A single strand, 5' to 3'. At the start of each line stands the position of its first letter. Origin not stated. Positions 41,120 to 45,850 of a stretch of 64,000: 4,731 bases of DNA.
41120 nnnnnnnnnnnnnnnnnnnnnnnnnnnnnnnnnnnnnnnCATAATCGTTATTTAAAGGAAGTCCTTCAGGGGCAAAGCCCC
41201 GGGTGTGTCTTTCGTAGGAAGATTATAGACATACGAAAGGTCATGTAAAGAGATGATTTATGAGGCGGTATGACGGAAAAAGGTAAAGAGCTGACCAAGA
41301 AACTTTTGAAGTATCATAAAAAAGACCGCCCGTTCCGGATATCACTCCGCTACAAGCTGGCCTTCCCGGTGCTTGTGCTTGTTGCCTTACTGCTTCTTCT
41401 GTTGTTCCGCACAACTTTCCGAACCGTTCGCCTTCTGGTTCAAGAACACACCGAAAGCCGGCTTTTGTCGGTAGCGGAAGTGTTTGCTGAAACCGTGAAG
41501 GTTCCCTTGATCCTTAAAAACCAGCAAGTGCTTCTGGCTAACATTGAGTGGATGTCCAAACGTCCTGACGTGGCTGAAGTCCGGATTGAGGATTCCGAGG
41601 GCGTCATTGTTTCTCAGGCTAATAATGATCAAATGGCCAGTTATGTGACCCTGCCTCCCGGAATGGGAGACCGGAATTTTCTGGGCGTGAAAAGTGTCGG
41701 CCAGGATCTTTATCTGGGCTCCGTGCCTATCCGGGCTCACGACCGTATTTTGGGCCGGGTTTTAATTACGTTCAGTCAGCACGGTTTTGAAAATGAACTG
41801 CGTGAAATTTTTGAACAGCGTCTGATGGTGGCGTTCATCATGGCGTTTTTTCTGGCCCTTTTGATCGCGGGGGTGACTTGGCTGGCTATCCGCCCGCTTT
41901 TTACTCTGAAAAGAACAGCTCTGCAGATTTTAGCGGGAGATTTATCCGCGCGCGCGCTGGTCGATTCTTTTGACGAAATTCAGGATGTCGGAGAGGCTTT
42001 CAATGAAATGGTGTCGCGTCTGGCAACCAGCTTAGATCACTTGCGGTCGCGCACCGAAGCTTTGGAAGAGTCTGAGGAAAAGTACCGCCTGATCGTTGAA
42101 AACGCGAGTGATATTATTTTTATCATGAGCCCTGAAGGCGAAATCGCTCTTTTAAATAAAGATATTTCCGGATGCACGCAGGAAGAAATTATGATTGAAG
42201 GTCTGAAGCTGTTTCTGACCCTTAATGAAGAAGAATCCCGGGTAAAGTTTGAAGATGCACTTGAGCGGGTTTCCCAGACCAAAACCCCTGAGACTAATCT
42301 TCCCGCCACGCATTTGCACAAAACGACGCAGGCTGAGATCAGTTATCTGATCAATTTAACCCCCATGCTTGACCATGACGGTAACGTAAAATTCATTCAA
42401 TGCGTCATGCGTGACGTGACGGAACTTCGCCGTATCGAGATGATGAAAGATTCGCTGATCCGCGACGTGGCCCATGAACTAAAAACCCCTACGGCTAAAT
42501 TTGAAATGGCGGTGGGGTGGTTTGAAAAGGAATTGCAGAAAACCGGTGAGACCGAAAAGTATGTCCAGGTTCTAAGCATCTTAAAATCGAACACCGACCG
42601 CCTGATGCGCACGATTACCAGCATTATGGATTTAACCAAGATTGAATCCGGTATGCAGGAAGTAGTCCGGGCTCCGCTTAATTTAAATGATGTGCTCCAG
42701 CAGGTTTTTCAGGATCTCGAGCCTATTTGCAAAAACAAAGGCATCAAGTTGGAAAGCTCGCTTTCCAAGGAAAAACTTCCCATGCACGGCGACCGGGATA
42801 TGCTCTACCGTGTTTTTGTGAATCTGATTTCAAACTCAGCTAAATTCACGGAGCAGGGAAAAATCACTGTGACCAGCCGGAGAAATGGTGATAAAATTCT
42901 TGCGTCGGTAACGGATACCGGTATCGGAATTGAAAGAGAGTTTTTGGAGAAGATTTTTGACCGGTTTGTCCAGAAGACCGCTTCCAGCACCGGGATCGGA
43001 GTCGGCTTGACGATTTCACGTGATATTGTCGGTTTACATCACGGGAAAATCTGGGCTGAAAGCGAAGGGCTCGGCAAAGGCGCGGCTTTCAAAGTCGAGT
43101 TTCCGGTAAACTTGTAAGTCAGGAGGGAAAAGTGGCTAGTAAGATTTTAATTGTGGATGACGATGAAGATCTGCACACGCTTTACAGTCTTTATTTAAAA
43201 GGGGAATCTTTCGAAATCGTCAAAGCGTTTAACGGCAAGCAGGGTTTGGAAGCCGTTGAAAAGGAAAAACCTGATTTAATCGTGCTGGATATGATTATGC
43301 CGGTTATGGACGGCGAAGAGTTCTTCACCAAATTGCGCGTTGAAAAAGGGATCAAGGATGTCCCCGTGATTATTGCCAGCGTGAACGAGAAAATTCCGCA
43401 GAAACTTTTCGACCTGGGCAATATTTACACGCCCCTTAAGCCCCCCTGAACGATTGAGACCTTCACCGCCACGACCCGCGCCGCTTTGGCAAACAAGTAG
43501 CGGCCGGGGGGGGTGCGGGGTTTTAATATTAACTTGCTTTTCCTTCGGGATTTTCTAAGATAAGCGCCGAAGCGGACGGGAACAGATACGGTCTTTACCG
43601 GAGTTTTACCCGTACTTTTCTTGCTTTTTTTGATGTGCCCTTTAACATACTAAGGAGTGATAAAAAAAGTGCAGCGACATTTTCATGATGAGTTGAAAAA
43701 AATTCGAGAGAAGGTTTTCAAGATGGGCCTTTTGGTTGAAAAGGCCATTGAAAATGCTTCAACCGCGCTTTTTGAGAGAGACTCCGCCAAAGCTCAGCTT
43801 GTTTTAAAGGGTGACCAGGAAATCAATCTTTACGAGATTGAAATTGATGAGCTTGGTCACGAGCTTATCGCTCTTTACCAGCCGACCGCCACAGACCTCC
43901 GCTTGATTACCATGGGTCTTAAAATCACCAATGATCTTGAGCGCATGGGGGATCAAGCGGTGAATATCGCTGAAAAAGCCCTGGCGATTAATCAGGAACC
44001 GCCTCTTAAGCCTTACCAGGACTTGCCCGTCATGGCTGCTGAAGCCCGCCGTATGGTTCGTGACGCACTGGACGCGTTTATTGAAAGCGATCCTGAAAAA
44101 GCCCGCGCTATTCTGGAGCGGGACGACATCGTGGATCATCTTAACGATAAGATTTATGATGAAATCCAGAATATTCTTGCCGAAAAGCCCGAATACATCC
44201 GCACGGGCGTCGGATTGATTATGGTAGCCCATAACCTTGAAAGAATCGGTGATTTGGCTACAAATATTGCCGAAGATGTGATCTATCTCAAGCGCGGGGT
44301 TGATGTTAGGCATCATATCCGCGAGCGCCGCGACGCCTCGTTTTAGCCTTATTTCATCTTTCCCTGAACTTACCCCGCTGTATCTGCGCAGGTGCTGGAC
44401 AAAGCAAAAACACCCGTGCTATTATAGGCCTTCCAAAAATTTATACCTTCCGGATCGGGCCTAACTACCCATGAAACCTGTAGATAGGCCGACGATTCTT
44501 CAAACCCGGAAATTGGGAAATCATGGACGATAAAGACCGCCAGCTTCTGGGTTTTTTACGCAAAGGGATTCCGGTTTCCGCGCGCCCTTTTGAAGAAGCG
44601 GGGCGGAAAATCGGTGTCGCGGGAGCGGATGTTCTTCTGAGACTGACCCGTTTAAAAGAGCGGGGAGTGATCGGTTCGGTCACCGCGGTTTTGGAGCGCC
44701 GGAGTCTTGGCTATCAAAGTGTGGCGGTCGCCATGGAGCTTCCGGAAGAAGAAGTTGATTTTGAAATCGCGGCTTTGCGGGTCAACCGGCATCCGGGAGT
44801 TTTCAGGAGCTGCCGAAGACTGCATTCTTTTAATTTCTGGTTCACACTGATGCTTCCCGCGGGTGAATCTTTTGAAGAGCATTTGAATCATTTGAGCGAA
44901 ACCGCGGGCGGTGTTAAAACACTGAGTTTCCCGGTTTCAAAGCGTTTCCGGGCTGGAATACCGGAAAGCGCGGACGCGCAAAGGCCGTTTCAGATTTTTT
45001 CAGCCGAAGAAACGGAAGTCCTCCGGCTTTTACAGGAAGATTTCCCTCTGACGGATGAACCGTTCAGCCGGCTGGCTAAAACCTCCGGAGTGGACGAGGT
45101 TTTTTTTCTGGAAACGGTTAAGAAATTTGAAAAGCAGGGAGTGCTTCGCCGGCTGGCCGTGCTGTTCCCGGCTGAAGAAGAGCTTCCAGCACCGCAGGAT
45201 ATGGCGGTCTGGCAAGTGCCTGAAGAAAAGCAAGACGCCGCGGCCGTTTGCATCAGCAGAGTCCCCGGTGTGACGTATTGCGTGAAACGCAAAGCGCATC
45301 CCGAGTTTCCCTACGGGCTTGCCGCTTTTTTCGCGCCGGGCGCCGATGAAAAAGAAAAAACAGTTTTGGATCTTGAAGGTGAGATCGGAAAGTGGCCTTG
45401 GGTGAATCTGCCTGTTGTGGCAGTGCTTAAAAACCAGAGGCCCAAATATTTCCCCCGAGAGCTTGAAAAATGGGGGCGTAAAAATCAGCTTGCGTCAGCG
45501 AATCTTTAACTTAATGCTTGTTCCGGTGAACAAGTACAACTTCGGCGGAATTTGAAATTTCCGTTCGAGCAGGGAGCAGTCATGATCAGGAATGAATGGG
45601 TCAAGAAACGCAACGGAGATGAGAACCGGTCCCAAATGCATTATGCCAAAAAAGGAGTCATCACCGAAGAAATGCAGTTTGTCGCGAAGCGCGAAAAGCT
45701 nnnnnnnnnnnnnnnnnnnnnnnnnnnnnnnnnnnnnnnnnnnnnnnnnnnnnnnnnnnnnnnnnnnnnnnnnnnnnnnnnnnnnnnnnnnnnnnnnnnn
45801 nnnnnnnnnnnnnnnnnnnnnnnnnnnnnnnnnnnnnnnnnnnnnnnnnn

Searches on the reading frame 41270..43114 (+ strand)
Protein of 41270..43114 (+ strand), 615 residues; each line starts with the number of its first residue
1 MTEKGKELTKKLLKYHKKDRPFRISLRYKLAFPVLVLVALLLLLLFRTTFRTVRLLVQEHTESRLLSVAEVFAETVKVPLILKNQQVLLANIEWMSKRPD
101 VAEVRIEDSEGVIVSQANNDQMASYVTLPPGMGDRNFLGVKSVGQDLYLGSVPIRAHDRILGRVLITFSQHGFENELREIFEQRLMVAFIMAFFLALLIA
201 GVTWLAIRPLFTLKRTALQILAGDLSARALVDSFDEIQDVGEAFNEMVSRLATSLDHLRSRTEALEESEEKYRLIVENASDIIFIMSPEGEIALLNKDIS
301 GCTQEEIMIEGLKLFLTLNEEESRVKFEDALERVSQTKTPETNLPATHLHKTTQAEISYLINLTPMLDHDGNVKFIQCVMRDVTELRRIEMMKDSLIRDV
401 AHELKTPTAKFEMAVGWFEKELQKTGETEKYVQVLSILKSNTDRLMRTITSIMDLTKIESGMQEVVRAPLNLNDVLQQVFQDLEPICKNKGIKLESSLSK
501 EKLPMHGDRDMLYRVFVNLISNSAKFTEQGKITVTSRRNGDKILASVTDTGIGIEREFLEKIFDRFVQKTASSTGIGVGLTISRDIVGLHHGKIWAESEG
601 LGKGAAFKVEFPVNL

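Call 34: search_protein_families(library=pfam, proteins=[window:41270-43114:+], max_evalue=0.0001)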
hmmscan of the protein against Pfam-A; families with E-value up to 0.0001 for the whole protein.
window:41270-43114:+ (615 aa): 6 families
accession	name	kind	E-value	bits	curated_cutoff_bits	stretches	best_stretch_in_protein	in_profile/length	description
PF02518.31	HATPase_c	-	6.5e-24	84.9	26.4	1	507-613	1-109/111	Histidine kinase-, DNA gyrase B-, and HSP90-like ATPase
PF08448.16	PAS_4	-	4.4e-10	40.2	23.1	1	276-388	1-110/110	PAS fold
PF00672.30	HAMP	-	9.7e-09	35.9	25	1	203-252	3-52/53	HAMP domain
PF00512.31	HisKA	-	1.9e-07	31.5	26.9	1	393-461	2-66/66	His Kinase A (phospho-acceptor) domain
PF13426.13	PAS_9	-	1.1e-06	29.3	27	1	281-385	2-103/103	PAS domain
PF00989.32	PAS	-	2.6e-06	27.9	22.6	1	270-383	1-113/113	PAS fold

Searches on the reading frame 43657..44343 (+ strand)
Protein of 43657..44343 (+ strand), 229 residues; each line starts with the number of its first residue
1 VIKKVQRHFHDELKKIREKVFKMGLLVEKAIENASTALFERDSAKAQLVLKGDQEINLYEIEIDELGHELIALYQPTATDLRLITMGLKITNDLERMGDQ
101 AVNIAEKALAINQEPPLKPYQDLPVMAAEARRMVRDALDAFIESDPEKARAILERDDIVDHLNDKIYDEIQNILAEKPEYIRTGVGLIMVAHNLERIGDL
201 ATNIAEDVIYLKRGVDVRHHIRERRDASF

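Call 12: search_protein_families(library=ncbifam, proteins=[window:43657-44343:+], max_evalue=0.001)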
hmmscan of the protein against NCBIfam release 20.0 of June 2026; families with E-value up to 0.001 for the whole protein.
window:43657-44343:+ (229 aa): 2 families
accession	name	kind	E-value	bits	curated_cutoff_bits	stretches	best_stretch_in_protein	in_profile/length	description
TIGR02135.1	phoU_full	equivalog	1.2e-60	204.7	130.25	1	8-215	2-210/212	phosphate signaling complex protein PhoU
NF008332.0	PRK11115.1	equivalog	3.3e-44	151.2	342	1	3-223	8-228/239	phosphate signaling complex protein PhoU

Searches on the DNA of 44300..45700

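Call 82: search_rna_families(source=window, start=44300, end=45700, threshold=evalue, max_evalue=1)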
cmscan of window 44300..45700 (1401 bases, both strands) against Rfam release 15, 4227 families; matches with E-value up to 1: 0.
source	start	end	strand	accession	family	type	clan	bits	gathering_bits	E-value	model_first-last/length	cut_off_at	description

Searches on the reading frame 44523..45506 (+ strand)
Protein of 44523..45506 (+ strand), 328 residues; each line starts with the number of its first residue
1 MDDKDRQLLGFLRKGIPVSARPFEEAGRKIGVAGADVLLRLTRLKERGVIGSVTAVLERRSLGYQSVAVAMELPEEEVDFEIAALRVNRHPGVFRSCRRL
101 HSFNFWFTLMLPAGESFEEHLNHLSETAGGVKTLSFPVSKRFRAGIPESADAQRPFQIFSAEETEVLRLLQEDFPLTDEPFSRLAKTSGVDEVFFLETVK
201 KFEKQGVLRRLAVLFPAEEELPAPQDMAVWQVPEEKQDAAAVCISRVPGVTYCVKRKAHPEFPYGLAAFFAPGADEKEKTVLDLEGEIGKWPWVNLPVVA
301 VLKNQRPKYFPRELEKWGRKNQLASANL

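Call 12: search_protein_families(library=ncbifam, proteins=[window:44523-45506:+], max_evalue=0.001)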
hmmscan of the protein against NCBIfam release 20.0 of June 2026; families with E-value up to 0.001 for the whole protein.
window:44523-45506:+ (328 aa): 4 families
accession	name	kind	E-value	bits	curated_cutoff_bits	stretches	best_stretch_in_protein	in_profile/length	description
NF040708.3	Siroheme_Dcarb_AhbA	equivalog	2.2e-47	160.4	140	2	5-145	1-139/144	siroheme decarboxylase subunit alpha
NF040707.3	Siroheme_Dcarb_AhbB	equivalog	8.2e-32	109.9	125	2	166-296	1-133/146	siroheme decarboxylase subunit beta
NF040820.1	trans_reg_LrpA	equivalog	1.3e-08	34.9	250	1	1-83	2-81/141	HTH-type transcriptional regulator LrpA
NF040947.1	trans_reg_LysM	equivalog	4.6e-08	32.9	180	0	1-59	1-56/136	HTH-type transcriptional regulator LysM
